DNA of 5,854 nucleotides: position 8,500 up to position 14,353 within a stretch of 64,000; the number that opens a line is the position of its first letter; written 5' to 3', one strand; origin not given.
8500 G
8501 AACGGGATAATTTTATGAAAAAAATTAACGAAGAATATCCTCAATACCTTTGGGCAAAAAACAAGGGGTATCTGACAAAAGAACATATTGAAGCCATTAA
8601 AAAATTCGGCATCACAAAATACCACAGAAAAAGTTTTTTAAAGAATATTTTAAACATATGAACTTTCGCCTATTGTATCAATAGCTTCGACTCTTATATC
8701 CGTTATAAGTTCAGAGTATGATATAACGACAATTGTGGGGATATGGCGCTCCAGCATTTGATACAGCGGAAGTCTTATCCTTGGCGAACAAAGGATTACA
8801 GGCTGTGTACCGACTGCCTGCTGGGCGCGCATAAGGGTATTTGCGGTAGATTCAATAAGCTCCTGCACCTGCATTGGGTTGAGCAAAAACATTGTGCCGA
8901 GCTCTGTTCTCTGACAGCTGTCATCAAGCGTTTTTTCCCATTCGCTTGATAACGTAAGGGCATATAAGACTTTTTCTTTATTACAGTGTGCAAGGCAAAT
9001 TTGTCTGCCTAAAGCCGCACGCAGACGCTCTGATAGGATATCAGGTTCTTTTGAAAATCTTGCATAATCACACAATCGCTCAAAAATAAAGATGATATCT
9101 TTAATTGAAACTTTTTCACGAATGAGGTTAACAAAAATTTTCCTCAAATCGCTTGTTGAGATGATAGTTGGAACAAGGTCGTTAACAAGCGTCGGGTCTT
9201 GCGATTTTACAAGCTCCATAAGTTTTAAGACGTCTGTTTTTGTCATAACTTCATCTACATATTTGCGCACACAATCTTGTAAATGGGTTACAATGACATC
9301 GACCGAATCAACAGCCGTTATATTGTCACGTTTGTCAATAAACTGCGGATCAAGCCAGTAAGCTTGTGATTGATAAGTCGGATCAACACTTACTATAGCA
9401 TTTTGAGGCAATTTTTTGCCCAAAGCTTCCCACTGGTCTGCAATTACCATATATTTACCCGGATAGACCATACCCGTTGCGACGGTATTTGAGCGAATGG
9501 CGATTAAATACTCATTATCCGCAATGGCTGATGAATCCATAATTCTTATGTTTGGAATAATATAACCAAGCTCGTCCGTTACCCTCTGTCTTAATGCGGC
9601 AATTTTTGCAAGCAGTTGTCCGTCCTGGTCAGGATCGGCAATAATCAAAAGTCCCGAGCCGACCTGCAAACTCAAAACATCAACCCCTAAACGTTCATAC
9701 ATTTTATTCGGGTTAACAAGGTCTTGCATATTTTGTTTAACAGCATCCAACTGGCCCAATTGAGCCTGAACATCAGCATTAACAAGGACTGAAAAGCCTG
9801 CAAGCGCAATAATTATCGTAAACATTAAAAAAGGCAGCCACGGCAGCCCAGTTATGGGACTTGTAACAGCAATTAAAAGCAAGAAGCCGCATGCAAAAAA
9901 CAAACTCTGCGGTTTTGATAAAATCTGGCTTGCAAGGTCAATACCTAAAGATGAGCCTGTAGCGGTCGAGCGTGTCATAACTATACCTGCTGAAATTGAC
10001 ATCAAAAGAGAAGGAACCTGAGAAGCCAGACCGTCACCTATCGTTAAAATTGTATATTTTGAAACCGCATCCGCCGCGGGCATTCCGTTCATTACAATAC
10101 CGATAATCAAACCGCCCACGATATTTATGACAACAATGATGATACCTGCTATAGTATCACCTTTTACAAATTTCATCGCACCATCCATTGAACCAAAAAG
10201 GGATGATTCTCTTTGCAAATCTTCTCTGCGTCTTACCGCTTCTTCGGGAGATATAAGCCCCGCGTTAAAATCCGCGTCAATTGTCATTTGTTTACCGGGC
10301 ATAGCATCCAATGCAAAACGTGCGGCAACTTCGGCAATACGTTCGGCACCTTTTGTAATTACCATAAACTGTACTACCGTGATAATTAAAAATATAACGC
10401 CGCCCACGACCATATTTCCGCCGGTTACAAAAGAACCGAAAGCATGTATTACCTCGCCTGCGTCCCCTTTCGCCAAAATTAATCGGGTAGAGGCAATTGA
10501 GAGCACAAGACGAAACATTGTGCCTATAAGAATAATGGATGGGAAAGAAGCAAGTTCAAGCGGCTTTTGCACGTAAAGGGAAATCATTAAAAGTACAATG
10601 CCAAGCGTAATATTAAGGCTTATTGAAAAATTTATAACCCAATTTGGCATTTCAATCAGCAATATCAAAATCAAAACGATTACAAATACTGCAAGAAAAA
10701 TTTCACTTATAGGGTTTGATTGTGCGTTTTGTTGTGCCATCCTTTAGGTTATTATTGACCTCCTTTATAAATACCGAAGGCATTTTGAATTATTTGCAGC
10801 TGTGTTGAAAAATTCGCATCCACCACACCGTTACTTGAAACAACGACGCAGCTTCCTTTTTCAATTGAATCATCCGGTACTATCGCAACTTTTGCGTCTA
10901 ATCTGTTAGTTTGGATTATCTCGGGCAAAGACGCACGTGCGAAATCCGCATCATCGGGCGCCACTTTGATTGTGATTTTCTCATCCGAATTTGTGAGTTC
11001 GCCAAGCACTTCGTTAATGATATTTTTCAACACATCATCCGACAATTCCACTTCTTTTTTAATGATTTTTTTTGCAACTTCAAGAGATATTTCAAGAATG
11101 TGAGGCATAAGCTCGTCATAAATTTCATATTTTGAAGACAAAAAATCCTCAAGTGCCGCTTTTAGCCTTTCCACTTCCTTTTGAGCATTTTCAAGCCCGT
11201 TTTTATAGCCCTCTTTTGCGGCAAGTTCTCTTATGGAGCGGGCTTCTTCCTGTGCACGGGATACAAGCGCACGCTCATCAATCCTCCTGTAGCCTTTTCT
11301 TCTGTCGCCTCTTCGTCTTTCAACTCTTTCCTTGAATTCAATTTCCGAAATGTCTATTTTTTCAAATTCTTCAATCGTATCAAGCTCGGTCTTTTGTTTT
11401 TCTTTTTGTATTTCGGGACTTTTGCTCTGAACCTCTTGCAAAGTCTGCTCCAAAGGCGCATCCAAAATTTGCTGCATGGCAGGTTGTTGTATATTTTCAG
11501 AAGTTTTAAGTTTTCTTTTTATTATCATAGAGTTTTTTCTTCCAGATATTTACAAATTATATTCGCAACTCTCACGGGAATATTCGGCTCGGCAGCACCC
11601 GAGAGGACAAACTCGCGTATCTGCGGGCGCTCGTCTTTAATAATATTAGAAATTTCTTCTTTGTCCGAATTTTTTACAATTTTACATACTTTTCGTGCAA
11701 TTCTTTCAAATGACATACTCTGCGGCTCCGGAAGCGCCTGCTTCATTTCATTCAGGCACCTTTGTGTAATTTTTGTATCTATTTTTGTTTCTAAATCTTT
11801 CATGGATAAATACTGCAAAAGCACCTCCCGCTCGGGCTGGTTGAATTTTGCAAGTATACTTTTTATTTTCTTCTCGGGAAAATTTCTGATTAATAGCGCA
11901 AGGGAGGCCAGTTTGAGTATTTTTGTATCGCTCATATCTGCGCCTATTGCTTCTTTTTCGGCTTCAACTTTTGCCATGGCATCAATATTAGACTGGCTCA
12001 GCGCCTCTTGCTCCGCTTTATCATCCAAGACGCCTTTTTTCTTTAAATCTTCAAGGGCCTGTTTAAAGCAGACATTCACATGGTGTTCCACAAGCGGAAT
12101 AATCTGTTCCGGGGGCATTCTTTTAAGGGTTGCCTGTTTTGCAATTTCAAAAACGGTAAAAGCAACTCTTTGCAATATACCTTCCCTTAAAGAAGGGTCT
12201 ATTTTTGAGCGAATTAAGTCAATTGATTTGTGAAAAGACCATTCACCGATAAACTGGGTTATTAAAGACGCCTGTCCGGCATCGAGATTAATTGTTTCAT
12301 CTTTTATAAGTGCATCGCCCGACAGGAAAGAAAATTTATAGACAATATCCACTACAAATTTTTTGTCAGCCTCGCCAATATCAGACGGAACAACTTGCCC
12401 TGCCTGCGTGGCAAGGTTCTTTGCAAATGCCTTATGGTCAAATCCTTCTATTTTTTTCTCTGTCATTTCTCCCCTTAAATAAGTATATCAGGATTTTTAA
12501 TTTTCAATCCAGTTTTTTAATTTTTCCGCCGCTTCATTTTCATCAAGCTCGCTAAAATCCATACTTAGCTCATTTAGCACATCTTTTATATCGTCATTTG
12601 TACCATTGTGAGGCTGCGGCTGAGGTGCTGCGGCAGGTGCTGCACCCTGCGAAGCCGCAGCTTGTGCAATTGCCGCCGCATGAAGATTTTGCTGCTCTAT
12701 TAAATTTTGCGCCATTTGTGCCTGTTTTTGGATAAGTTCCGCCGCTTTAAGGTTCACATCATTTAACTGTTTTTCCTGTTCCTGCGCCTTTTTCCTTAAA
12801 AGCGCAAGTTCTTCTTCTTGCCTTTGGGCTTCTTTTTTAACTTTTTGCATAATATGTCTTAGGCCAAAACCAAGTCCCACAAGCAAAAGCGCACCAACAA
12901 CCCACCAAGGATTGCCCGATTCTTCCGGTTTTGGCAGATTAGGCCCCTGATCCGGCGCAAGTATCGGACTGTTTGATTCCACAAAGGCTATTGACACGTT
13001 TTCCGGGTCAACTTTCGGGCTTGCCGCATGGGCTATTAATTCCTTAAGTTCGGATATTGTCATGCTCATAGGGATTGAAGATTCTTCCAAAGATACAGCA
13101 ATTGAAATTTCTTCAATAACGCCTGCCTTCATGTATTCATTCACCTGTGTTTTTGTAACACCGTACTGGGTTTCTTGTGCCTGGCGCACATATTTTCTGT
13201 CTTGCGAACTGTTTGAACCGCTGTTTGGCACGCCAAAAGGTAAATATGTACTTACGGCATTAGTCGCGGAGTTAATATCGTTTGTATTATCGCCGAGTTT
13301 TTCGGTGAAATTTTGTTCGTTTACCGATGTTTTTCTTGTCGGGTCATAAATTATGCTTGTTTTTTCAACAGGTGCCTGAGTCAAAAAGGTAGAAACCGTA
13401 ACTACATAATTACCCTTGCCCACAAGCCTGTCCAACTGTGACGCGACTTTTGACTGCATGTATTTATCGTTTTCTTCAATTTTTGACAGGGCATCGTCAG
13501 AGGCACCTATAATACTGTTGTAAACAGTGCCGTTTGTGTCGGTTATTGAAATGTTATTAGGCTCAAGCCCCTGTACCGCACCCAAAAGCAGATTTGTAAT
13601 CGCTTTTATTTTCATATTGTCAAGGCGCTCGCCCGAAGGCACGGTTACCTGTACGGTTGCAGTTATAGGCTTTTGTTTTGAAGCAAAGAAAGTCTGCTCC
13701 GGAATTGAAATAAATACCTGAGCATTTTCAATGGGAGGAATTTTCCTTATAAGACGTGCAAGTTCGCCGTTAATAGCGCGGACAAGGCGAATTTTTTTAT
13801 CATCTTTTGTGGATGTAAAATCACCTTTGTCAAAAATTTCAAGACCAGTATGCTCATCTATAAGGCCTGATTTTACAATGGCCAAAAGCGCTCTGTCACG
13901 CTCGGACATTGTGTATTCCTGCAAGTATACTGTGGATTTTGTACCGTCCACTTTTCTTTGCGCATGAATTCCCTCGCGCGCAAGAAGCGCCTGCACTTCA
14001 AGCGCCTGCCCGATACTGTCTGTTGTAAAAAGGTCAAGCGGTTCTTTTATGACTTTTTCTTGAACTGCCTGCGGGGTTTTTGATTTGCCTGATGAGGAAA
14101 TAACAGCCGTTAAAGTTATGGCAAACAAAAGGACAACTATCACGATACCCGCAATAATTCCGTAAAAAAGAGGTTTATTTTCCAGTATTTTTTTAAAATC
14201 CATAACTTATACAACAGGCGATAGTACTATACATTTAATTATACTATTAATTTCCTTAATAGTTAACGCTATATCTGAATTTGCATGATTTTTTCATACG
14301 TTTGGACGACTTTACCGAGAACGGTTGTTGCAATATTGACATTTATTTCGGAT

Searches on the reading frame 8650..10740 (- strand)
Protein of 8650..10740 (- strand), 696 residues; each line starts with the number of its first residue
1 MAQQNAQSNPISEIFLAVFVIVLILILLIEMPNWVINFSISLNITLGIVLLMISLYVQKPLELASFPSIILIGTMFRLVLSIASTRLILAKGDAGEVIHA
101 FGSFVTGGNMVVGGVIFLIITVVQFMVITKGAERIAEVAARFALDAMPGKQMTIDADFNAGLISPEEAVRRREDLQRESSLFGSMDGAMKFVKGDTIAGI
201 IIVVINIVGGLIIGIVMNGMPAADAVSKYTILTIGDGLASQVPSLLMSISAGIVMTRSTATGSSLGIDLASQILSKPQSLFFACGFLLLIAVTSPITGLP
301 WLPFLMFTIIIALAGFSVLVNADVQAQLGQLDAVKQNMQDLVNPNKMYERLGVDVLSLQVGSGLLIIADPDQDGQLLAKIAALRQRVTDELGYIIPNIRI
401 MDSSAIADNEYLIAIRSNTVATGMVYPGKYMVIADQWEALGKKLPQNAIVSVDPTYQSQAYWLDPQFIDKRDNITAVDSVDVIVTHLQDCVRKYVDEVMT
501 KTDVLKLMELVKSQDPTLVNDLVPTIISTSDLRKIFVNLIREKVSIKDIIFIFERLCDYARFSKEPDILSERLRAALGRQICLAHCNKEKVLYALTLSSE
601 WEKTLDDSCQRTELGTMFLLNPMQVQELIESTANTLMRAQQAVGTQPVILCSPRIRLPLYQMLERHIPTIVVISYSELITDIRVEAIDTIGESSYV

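Call 74: search_protein_families(library=pfam, proteins=[window:8650-10740:-], max_evalue=0.00001)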
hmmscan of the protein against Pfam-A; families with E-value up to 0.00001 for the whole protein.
window:8650-10740:- (696 aa): 1 family
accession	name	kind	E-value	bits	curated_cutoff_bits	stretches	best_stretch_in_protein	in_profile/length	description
PF00771.25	FHIPEP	-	6.5e-216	719.3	29.1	1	24-682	2-656/657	FHIPEP family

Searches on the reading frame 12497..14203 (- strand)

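Call 74: search_protein_families(library=pfam, proteins=[window:12497-14203:-], max_evalue=0.00001)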
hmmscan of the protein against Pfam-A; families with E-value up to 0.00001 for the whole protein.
window:12497-14203:- (568 aa): 2 families
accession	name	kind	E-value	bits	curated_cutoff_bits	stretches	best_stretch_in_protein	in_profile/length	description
PF01514.23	YscJ_FliF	-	5.5e-35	121.3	24.4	1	58-229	9-178/179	Secretory protein of YscJ/FliF family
PF08345.17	YscJ_FliF_C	-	3.7e-12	47.3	23.8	1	257-394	1-130/147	Flagellar M-ring protein C-terminal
